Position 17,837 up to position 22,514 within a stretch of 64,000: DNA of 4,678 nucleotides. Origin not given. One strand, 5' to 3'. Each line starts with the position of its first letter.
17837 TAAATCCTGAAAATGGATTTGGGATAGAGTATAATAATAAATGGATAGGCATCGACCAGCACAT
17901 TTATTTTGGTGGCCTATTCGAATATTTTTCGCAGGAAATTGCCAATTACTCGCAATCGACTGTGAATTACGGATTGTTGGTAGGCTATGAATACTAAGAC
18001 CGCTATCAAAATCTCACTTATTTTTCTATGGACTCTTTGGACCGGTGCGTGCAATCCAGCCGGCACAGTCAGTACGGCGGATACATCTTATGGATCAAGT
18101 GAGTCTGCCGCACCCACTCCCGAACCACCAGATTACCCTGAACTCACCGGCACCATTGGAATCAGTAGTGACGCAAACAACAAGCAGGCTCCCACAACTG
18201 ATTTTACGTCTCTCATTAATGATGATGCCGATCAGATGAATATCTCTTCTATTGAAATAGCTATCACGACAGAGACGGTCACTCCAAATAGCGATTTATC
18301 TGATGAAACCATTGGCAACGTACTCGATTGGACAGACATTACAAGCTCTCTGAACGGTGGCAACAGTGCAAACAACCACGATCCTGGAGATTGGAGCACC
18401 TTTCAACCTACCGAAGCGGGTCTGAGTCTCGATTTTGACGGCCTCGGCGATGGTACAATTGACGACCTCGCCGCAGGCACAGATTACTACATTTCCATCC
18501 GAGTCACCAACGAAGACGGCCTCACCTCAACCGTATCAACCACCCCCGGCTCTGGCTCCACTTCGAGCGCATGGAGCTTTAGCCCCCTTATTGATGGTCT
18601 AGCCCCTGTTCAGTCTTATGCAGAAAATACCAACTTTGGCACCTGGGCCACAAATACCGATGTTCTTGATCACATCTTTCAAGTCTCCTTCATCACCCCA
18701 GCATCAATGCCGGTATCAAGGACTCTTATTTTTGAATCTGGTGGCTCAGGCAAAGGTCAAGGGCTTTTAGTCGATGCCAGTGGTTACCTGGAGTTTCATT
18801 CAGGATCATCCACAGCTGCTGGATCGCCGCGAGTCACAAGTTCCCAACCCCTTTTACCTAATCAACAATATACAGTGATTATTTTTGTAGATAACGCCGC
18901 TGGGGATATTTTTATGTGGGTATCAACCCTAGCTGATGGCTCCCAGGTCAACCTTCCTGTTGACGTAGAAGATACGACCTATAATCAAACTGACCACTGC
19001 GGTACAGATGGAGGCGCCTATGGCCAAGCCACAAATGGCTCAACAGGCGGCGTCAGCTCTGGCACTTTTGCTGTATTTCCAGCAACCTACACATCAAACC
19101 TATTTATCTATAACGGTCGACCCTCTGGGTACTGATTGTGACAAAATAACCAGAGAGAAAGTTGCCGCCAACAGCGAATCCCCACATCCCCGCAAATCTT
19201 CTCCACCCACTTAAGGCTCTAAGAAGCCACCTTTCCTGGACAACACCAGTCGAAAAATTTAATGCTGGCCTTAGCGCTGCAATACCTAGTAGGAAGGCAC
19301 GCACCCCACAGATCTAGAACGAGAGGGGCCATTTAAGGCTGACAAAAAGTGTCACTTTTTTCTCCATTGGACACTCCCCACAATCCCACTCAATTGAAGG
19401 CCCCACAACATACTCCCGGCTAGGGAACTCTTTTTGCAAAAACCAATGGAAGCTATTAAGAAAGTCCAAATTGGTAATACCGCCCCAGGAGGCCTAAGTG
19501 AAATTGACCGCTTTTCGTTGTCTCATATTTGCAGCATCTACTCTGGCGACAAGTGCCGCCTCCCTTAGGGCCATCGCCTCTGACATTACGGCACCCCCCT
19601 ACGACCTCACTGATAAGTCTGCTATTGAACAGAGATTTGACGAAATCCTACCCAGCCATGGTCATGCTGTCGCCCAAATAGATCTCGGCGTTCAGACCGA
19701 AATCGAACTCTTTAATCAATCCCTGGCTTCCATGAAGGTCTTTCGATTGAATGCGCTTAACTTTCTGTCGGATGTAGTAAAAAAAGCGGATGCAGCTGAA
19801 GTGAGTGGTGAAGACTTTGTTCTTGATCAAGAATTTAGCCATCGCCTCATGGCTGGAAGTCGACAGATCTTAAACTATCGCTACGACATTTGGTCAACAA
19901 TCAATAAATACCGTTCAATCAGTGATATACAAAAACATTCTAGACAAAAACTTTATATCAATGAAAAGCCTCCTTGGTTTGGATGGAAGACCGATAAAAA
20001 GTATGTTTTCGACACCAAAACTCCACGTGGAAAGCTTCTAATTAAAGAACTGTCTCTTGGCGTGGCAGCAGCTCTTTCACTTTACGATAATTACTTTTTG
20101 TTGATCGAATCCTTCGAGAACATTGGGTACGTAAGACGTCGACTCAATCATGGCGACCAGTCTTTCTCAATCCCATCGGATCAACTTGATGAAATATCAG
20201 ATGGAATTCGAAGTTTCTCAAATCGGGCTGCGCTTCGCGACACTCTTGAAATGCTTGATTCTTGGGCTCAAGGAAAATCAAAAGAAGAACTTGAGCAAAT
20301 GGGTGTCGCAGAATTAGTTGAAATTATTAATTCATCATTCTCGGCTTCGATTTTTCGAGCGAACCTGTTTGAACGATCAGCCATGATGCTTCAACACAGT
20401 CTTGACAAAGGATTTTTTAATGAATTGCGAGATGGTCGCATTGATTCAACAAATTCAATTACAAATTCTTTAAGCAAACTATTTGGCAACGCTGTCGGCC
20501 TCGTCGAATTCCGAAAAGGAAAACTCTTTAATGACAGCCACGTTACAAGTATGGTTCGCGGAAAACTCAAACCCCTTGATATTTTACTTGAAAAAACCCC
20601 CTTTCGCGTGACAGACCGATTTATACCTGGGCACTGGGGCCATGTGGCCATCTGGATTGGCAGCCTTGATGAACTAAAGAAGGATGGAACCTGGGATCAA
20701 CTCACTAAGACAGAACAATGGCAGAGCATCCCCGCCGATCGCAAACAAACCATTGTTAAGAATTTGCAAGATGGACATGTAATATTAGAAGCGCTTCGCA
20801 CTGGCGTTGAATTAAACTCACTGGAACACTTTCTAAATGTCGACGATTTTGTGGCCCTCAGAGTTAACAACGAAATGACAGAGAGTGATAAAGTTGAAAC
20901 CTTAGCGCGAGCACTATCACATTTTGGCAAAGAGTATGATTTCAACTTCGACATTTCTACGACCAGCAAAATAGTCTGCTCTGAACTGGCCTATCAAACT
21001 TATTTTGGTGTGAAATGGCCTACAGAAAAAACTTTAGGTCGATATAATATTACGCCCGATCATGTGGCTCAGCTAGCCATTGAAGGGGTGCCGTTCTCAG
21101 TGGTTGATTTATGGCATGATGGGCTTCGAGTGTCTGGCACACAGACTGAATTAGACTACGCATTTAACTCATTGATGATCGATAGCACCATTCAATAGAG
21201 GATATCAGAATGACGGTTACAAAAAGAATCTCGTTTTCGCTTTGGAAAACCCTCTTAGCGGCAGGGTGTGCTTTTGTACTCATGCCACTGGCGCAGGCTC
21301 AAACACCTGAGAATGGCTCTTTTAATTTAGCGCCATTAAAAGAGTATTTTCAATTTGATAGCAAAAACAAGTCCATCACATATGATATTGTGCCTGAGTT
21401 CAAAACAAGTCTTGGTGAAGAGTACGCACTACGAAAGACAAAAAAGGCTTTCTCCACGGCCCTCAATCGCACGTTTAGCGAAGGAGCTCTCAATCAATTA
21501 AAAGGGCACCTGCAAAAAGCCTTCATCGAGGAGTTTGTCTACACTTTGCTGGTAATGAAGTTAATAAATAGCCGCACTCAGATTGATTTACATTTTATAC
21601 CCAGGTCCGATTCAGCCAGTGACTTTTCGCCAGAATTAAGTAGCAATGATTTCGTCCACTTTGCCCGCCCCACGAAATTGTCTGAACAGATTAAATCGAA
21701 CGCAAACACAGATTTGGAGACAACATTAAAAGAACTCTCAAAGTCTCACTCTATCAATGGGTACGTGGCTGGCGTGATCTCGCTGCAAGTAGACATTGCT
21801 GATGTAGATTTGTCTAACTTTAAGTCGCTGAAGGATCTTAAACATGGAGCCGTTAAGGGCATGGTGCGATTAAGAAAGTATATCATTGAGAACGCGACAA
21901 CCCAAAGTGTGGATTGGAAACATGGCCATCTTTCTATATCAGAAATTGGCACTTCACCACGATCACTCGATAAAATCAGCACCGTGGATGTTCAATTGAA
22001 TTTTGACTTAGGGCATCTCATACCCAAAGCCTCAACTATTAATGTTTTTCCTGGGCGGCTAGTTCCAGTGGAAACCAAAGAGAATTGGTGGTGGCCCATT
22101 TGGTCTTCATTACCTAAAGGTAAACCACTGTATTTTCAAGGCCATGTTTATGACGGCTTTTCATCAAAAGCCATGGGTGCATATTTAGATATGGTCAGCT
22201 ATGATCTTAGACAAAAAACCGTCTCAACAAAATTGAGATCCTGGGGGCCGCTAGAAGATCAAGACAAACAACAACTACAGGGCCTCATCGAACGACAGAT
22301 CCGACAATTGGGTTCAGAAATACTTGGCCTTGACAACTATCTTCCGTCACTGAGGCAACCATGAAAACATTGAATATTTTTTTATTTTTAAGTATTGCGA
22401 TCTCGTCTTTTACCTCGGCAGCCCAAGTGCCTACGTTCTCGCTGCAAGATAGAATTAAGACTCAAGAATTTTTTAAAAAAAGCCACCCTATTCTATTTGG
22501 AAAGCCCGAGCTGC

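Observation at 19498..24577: Exported three-gene operon: permuted NlpC/P60 (YiiX-like) + unknown protein + two-HKD phospholipase D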

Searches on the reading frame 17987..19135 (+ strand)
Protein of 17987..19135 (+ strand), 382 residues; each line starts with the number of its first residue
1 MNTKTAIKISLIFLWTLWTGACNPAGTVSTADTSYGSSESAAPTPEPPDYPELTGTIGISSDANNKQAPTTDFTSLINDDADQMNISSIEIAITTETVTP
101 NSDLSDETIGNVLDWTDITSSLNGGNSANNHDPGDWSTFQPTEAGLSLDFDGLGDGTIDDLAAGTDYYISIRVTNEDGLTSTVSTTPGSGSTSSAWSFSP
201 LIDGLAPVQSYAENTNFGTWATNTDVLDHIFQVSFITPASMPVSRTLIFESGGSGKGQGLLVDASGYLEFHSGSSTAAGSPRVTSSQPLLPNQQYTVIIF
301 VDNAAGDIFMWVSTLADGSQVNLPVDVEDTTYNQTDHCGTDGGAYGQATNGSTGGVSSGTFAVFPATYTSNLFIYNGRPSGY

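Call 3: search_protein_families(library=pfam, proteins=[window:17987-19135:+], max_evalue=0.1)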
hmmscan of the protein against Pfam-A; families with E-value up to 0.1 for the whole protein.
window:17987-19135:+ (382 aa): 2 families
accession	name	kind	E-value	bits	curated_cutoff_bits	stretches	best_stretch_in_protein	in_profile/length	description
PF21466.3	GH101_dom-5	-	0.0014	18.9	27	1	157-252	49-139/145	Endo-alpha-N-acetylgalactosaminidase, domain 5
PF00041.27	fn3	-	0.026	15.1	25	0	157-180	52-75/84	Fibronectin type III domain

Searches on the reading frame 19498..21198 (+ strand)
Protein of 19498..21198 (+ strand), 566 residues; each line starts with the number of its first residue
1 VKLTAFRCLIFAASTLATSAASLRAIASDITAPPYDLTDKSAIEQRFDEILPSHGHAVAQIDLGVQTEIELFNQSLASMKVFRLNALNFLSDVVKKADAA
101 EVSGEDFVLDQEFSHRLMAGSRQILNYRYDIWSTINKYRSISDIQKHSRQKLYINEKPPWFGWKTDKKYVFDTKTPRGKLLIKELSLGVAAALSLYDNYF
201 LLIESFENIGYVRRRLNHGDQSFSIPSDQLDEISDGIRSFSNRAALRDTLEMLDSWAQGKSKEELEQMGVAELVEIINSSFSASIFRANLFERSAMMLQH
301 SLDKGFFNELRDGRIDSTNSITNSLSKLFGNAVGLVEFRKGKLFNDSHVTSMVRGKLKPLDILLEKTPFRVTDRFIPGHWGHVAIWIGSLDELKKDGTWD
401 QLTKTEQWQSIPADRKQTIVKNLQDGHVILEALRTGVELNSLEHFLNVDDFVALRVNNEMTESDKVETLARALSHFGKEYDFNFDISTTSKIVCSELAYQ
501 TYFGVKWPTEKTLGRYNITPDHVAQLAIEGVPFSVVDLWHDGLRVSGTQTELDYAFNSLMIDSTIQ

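Call 3: search_protein_families(library=pfam, proteins=[window:19498-21198:+], max_evalue=0.1)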
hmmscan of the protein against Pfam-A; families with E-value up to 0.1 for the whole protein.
window:19498-21198:+ (566 aa): 2 families
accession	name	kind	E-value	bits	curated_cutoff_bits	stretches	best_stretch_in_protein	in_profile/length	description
PF05708.18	Peptidase_C92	-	5.5e-24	85.5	27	1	361-525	6-143/166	Permuted papain-like amidase enzyme, YaeF/YiiX, C92 family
PF21871.1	Gp6_C-III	-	0.077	13.5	27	0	55-81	27-53/76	Baseplate structural protein gp6, C-terminal domain III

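Call 4: search_protein_families(library=ncbifam, proteins=[window:19498-21198:+], max_evalue=0.1)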
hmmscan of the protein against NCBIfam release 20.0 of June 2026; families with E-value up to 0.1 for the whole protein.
window:19498-21198:+ (566 aa): 2 families
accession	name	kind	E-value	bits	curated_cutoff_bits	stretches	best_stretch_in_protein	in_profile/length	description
NF007458.0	PRK10030.1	equivalog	1.9e-06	27.5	216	1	419-524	55-167/205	YiiX family permuted papain-like enzyme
NF003765.0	PRK05359.1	equivalog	0.05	13.1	106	1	73-136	76-138/189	oligoribonuclease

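Call 7: search_solved_structures(query=window:19498-21198:+, max_evalue=1)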
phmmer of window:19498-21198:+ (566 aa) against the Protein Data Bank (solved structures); distinct sequences matched with E-value up to 1: 0.

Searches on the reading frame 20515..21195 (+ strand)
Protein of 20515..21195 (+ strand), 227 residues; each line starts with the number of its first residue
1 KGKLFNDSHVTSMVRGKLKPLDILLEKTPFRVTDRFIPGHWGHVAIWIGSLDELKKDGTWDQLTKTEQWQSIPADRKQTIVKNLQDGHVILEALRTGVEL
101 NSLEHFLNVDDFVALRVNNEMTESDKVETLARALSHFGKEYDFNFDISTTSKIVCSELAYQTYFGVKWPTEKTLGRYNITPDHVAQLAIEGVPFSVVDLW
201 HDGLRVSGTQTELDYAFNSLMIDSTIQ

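Call 78: search_solved_structures(query=window:20515-21195:+, max_evalue=10, show_alignments=2)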
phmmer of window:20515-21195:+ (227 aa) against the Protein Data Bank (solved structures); distinct sequences matched with E-value up to 10: 2.
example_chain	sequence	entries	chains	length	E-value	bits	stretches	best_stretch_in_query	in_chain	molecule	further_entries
2if6_A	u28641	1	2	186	0.41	13.3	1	112-177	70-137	Hypothetical protein yiiX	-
5fmg_E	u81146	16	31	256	1.8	11.2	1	95-161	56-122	PROTEASOME SUBUNIT ALPHA TYPE | 20S proteasome alpha-5 subunit | Proteasome subunit alpha type-5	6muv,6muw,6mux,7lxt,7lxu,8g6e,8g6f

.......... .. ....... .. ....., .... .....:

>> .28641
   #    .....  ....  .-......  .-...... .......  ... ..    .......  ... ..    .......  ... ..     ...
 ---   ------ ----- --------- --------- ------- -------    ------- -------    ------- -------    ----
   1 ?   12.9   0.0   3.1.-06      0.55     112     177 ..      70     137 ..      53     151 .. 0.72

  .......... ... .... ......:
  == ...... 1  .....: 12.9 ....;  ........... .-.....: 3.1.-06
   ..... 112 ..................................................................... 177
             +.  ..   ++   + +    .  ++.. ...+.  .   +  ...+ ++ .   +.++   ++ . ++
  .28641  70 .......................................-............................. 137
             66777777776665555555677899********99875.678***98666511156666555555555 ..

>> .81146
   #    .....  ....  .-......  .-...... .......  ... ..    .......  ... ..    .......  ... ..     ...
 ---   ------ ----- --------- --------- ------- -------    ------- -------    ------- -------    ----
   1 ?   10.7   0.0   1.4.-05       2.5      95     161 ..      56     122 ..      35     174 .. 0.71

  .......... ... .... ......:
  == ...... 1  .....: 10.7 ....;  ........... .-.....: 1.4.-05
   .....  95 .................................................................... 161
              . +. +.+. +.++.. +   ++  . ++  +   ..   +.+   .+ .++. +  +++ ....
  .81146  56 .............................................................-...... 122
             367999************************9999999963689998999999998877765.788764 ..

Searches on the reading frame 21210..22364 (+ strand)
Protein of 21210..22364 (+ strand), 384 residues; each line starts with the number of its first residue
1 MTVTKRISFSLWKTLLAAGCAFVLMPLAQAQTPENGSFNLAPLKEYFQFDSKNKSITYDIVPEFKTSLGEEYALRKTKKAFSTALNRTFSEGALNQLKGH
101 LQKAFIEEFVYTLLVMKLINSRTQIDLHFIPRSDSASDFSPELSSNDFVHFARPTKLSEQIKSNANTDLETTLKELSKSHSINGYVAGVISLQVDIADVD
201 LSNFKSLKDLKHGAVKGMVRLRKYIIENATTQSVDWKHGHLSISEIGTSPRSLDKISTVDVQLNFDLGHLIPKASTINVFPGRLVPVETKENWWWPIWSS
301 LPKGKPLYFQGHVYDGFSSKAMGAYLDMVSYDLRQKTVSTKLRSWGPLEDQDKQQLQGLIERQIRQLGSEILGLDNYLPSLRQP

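Call 3: search_protein_families(library=pfam, proteins=[window:21210-22364:+], max_evalue=0.1)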
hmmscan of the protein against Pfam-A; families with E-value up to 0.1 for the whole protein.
window:21210-22364:+ (384 aa): 1 family
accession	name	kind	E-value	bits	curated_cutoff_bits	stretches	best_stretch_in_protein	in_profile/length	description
PF13395.12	HNH_4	-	0.081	13.3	22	0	117-138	12-32/54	HNH endonuclease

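Call 4: search_protein_families(library=ncbifam, proteins=[window:21210-22364:+], max_evalue=0.1)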
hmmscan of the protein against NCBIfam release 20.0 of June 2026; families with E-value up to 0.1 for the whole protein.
window:21210-22364:+ (384 aa): 0 families

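Call 11: find_homologous_proteins(query=window:21210-22364:+, max_evalue=0.001)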
Query window:21210-22364:+ (384 aa): 1 proteins with E <= 0.001 among 2248 candidates.
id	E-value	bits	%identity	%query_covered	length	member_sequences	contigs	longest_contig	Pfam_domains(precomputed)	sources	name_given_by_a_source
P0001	1.5e-254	862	100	100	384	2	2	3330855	-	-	-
